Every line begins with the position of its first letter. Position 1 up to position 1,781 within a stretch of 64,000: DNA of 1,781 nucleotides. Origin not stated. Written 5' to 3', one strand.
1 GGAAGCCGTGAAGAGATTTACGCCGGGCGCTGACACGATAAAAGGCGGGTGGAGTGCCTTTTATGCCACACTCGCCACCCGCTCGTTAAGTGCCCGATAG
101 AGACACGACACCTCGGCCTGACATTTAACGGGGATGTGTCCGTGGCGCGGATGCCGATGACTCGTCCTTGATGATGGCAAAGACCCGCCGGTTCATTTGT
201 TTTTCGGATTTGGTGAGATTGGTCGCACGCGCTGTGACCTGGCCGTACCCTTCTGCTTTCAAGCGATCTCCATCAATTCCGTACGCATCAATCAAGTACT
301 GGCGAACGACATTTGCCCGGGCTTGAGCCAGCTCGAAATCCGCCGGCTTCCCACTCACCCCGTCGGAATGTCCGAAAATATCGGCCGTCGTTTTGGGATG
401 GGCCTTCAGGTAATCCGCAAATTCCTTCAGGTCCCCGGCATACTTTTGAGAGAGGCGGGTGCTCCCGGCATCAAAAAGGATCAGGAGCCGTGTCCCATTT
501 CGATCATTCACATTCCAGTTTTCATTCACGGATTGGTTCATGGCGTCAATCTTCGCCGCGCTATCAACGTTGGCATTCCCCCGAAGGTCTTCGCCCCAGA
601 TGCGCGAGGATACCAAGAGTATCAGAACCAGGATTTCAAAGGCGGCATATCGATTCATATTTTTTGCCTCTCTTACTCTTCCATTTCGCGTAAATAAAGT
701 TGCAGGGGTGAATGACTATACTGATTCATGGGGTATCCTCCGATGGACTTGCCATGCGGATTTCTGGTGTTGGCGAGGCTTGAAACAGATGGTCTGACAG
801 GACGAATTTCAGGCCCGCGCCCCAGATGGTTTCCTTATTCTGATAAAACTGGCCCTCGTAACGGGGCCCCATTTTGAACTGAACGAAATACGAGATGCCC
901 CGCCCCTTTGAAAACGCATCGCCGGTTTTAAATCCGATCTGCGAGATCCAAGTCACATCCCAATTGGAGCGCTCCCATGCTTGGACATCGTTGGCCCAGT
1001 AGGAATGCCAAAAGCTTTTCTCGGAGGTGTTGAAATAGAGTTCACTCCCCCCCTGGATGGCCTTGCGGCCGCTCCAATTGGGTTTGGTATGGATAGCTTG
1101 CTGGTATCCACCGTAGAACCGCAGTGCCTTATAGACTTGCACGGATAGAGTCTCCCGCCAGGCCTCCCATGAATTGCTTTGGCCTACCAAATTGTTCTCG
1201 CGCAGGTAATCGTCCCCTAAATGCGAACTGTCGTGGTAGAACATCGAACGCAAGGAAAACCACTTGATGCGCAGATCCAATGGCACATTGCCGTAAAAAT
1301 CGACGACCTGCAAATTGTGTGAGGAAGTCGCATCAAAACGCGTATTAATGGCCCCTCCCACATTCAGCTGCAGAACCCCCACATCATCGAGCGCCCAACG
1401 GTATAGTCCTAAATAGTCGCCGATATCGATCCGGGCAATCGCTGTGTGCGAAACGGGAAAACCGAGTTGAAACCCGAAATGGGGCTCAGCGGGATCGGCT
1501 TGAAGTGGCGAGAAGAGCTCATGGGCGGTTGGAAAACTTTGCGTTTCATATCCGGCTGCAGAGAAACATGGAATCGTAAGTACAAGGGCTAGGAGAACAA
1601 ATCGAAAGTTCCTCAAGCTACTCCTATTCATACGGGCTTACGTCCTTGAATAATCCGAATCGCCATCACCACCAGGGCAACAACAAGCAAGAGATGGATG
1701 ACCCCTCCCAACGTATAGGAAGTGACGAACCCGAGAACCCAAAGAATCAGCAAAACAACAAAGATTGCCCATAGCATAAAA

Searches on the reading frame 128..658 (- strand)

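Call 82: search_protein_families(library=pfam, proteins=[window:128-658:-], max_evalue=0.0001)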
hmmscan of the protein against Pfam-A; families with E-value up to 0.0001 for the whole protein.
window:128-658:- (177 aa): 1 family
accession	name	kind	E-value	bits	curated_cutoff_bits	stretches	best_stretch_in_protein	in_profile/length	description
PF00691.25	OmpA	-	5.7e-19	68.7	27.2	1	61-157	1-98/98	OmpA family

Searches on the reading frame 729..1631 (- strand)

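Call 82: search_protein_families(library=pfam, proteins=[window:729-1631:-], max_evalue=0.0001)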
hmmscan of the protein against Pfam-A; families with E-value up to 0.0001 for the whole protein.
window:729-1631:- (301 aa): 1 family
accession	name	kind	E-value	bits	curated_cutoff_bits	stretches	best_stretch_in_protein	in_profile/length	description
PF06727.17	DUF1207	-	1.6e-21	77.2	22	1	30-276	85-340/342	Protein of unknown function (DUF1207)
